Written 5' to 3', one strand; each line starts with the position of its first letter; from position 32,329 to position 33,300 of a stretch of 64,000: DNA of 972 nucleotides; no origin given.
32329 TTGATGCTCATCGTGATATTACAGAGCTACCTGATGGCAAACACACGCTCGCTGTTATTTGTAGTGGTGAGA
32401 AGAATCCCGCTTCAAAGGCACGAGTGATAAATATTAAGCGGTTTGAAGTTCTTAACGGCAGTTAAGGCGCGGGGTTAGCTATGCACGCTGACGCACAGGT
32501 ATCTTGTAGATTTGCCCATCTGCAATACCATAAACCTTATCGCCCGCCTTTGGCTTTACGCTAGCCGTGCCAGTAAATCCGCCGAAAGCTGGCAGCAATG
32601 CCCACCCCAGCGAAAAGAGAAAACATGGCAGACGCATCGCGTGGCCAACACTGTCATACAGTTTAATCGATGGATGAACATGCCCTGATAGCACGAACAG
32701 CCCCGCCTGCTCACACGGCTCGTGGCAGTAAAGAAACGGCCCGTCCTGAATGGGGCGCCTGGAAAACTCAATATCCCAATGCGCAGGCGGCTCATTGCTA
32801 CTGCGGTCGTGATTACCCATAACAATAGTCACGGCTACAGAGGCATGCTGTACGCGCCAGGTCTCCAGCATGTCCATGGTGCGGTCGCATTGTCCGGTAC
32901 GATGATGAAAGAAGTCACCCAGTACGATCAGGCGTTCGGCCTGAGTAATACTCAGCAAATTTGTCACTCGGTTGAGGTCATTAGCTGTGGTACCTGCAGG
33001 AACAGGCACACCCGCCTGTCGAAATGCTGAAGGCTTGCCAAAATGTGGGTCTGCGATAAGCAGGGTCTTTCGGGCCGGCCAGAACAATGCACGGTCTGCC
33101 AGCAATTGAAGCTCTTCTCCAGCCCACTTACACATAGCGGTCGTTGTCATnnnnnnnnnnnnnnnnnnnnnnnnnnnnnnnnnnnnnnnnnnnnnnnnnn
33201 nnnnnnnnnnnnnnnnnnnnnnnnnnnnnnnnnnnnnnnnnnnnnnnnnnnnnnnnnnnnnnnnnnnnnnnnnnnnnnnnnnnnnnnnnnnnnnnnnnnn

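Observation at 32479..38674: Complete ligase-associated DNA damage response operon with an embedded ynfA membrane-protein gene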

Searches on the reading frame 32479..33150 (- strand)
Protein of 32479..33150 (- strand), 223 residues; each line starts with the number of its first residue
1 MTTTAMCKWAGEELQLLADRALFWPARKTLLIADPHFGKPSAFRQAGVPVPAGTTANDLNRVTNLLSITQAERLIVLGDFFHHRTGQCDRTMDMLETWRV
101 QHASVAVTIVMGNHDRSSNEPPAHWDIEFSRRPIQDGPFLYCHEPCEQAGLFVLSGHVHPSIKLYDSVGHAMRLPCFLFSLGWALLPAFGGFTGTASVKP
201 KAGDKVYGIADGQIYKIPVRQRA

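Call 5: search_protein_families(library=pfam, proteins=[window:32479-33150:-])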
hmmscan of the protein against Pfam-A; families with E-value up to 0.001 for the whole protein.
window:32479-33150:- (223 aa): 1 family
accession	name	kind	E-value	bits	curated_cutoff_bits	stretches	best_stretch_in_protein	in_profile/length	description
PF00149.33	Metallophos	-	1.2e-05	26.3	21.5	1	28-133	2-80/191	Calcineurin-like phosphoesterase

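Call 6: search_protein_families(library=ncbifam, proteins=[window:32479-33150:-])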
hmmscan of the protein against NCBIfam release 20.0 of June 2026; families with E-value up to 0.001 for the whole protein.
window:32479-33150:- (223 aa): 2 families
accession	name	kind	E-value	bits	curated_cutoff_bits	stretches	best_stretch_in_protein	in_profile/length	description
TIGR04123.1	P_estr_lig_assc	hypoth_equivalog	5.2e-65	218.7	150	1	8-215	2-206/207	ligase-associated DNA damage response endonuclease PdeM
TIGR00024.1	SbcD_rel_arch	hypoth_equivalog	8.2e-14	51.9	115.2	1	18-195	8-182/224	putative phosphoesterase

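Call 14: find_homologous_proteins(query=window:32479-33150:-, max_evalue=0.00001)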
Query window:32479-33150:- (223 aa): 3061 proteins with E <= 0.00001 among 3504 candidates; the best 120 are listed.
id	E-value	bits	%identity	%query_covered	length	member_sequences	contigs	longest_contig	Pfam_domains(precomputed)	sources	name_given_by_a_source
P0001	1.6e-152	524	100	100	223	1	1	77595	PF00149.34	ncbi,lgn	-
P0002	4.5e-124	430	78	100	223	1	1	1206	PF00149.34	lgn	-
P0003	8.8e-115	400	74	100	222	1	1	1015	PF00149.34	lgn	-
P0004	5.8e-101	355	63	100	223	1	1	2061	PF00149.34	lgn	-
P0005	3.2e-100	352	63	99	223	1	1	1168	PF00149.34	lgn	-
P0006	9.7e-100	351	65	99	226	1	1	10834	PF00149.34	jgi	-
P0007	8.5e-98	345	63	100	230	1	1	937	-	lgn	-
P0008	1.2e-97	344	62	100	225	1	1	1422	PF00149.34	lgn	-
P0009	1.8e-97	343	62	100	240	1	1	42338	PF00149.34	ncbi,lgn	-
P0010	3.2e-97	343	63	100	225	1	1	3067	PF00149.34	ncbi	-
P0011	1.7e-96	340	62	100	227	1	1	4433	-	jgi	jgi:DNA ligase-associated metallophosphoesterase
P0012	1.5e-94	334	62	100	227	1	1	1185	PF00149.34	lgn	-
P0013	4.4e-94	332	65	96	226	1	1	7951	PF00149.34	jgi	-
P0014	6.2e-91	322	59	99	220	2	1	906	-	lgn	-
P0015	7.9e-91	322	61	97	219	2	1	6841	PF00149.34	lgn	-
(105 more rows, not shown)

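Call 16: find_encoding_contigs(protein=P0001, flank=10000, max_places=3)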
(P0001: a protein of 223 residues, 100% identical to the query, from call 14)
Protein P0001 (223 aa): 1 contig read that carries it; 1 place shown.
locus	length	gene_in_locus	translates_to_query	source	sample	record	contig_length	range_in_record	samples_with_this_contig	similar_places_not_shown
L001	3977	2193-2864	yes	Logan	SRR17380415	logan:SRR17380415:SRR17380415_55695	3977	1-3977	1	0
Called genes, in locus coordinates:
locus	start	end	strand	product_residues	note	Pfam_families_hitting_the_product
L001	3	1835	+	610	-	?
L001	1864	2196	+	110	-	PF02694:UPF0060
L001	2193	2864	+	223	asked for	PF00149:Metallophos (faint)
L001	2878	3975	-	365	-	?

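Call 17: find_related_loci(query=A1, collection=genome_contigs, flank=10000)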
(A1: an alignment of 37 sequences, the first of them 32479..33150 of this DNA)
Query A1 (223 aa) in genome_contigs; peptide patterns used: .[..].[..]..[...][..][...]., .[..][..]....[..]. (x = any residue, [..] = any of these).
599 stretches matched a pattern (row limit reached: there are more); 564 encode a relative of the query (tblastn E <= 1e-3); the best 80 are kept; 80 distinct loci.
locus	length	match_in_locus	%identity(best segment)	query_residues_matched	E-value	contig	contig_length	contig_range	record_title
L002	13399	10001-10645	52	4-218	6e-74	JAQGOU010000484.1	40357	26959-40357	MAG: Verrucomicrobiales bacterium isolate RYN_621 scaffold_730521, whole genome shotgun sequence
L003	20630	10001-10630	47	8-217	1e-73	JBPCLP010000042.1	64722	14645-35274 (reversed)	MAG: Candidatus Sumerlaeaceae bacterium isolate TH_ant_mag_81 S1Ck127_2081676_flag_1_multi_12.0000_len_64722, whole geno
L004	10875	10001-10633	48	9-221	5e-69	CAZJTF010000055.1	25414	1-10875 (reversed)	MAG TPA_asm: uncultured Planctomycetales bacterium isolate binchicken_co235_68 genome assembly, contig: NODE_4766_length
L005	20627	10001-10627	49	9-217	2e-67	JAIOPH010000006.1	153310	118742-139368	MAG: Chthoniobacter sp. isolate LakeFargette_0920_ALND_MAG_63_25 LacPavin_0920_ALND_scaffold_125228, whole genome shotgu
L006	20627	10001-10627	48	10-218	6e-67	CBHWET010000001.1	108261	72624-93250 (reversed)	MAG TPA_asm: uncultured bacterium isolate ERR14722429_binner12_Refined_101 genome assembly, contig: ERZ27336827.76, whol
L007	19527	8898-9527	47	8-217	2e-66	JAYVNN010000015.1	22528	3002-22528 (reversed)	MAG: Chthoniobacter sp. isolate GL65_DN_metabat_42_sub GL65_DN_metabat_42_sub_14, whole genome shotgun sequence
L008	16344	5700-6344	44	1-218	1e-65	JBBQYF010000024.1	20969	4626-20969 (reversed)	MAG: Elusimicrobiota bacterium isolate Co_metawrap_2151 Cmw_2151_k141_22399260_length_20969_cov_6.9510, whole genome sho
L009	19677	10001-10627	47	10-218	2e-65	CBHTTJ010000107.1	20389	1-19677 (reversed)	MAG TPA_asm: uncultured bacterium isolate ERR14722427_binner23_Refined_58 genome assembly, contig: ERZ27336822.1226, who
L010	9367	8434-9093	45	9-222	5e-65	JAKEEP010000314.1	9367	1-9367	MAG: Phycisphaerales bacterium isolate PMV_1.43 PMV_1.43.k101_1796972, whole genome shotgun sequence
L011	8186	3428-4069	47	4-217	5e-64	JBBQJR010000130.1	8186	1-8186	MAG: Chthoniobacterales bacterium isolate Co_metawrap_683 Cmw_683_k141_28656329_length_8186_cov_6.9355, whole genome sho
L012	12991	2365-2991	46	10-218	1e-63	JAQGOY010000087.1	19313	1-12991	MAG: Verrucomicrobiales bacterium isolate RYN_625 scaffold_1574129, whole genome shotgun sequence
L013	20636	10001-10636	48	7-219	3e-63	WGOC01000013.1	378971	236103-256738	MAG: bacterium isolate RI_55 c_000000145279, whole genome shotgun sequence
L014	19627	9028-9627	47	8-207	2e-63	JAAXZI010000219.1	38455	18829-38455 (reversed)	MAG: Phycisphaerae bacterium isolate AS01afH2WH_3 32847_AS01, whole genome shotgun sequence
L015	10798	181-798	46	10-216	4e-63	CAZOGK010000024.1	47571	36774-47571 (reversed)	MAG TPA_asm: uncultured Ardenticatenaceae bacterium isolate binchicken_co350_199 genome assembly, contig: NODE_1112_leng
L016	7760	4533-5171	47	5-217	2e-62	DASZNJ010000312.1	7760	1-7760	MAG TPA_asm: Gemmatimonadaceae bacterium isolate SMAG_U5915 k141_23388, whole genome shotgun sequence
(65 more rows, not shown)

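Call 19: find_encoding_contigs(protein=P0009, flank=10000, max_places=2)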
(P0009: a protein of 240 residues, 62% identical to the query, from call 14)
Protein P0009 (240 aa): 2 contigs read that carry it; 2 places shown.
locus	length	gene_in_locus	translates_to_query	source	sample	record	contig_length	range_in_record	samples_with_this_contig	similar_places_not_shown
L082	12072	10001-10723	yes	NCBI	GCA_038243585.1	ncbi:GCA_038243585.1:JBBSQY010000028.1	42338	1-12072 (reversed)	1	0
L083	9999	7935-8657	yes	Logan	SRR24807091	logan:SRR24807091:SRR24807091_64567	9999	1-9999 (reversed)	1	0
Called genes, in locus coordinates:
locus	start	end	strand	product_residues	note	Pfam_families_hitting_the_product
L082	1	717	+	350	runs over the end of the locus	-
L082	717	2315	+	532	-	PF04675:DNA_ligase_A_N, PF01068:DNA_ligase_A_M, PF04679:DNA_ligase_A_C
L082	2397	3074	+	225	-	-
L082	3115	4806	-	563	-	PF07885:Ion_trans_2, PF02254:TrkA_N, PF02080:TrkA_C, PF02254:TrkA_N, PF02080:TrkA_C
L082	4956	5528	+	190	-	-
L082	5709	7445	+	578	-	PF07063:HGLS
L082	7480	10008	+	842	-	PF00270:DEAD, PF00271:Helicase_C, PF19306:WHD_Lhr, PF08494:DEAD_assoc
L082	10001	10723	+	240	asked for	PF00149:Metallophos (faint)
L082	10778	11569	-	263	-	PF04055:Radical_SAM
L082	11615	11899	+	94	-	-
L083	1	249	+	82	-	?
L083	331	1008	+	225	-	-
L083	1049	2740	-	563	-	PF07885:Ion_trans_2, PF02254:TrkA_N, PF02080:TrkA_C, PF02254:TrkA_N, PF02080:TrkA_C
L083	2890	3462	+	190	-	-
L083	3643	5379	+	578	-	PF07063:HGLS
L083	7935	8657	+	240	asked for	PF00149:Metallophos (faint)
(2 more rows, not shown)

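Call 20: find_encoding_contigs(protein=P0006, flank=10000, max_places=2)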
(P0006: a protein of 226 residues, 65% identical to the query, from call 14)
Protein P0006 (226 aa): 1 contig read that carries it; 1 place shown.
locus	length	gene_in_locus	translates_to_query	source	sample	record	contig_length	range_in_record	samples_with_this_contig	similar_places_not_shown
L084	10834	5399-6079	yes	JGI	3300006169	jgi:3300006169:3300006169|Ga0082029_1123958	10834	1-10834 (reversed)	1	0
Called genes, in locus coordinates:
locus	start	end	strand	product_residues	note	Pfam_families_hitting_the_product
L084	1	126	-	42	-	?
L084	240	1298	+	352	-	PF00753:Lactamase_B (faint)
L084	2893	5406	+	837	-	PF00270:DEAD, PF04851:ResIII (faint), PF00271:Helicase_C, PF19306:WHD_Lhr, PF08494:DEAD_assoc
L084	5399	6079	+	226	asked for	PF00149:Metallophos (weak)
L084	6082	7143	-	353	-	PF04055:Radical_SAM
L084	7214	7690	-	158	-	-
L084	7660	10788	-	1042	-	PF07517:SecA_DEAD, PF01043:SecA_PP_bind, PF21090:P-loop_SecA, PF07516:SecA_SW, PF02810:SEC-C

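Call 21: find_encoding_contigs(protein=P0002, flank=10000, max_places=2)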
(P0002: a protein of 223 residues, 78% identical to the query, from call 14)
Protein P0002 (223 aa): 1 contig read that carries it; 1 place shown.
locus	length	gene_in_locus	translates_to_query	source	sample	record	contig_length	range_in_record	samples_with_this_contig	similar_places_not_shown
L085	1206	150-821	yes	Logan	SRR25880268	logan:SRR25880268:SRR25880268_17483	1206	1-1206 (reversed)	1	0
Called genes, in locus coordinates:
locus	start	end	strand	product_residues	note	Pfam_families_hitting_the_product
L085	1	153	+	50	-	?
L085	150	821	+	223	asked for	PF00149:Metallophos (faint)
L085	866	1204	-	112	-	?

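Call 23: find_encoding_contigs(protein=P0003, flank=10000, max_places=2)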
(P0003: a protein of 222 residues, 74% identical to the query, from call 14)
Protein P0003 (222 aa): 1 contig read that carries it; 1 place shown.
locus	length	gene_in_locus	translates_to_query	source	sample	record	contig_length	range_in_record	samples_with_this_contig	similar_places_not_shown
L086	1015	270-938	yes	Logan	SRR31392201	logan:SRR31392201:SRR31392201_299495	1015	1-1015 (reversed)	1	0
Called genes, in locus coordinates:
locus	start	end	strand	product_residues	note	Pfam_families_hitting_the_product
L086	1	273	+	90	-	?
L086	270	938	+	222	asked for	PF00149:Metallophos (weak)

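Call 24: find_encoding_contigs(protein=P0004, flank=10000, max_places=2)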
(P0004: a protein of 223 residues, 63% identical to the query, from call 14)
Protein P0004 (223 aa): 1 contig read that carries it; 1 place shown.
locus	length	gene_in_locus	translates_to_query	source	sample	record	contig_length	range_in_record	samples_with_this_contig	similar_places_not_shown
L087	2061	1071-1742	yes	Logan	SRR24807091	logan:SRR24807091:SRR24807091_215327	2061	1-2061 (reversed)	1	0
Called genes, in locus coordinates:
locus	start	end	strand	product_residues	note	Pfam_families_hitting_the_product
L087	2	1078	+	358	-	?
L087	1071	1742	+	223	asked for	PF00149:Metallophos (faint)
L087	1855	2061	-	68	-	?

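Call 27: list_cluster_members(proteins=[P0001, P0121, P0002, P0003, P0122, P0009])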
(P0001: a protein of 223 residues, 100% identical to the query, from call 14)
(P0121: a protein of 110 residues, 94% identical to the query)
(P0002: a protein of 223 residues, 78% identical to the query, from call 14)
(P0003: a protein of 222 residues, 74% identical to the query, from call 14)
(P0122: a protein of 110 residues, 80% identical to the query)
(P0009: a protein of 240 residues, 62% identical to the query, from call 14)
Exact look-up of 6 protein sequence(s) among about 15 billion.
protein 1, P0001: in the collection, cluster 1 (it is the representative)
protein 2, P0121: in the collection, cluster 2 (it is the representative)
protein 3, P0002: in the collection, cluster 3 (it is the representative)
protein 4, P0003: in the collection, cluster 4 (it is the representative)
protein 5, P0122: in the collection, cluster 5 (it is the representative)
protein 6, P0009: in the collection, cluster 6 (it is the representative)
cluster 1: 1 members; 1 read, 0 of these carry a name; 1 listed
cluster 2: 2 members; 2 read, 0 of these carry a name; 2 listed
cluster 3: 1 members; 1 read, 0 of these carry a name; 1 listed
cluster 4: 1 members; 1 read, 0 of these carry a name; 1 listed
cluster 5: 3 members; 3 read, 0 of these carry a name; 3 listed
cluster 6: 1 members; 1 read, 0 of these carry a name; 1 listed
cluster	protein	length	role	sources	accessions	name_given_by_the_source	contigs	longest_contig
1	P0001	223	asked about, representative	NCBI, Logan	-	-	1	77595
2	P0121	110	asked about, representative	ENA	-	-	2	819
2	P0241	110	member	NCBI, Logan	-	-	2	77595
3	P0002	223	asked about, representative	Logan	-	-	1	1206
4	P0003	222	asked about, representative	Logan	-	-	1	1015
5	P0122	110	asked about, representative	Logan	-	-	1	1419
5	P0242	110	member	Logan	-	-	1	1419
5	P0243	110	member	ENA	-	-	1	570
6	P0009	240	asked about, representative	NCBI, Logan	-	-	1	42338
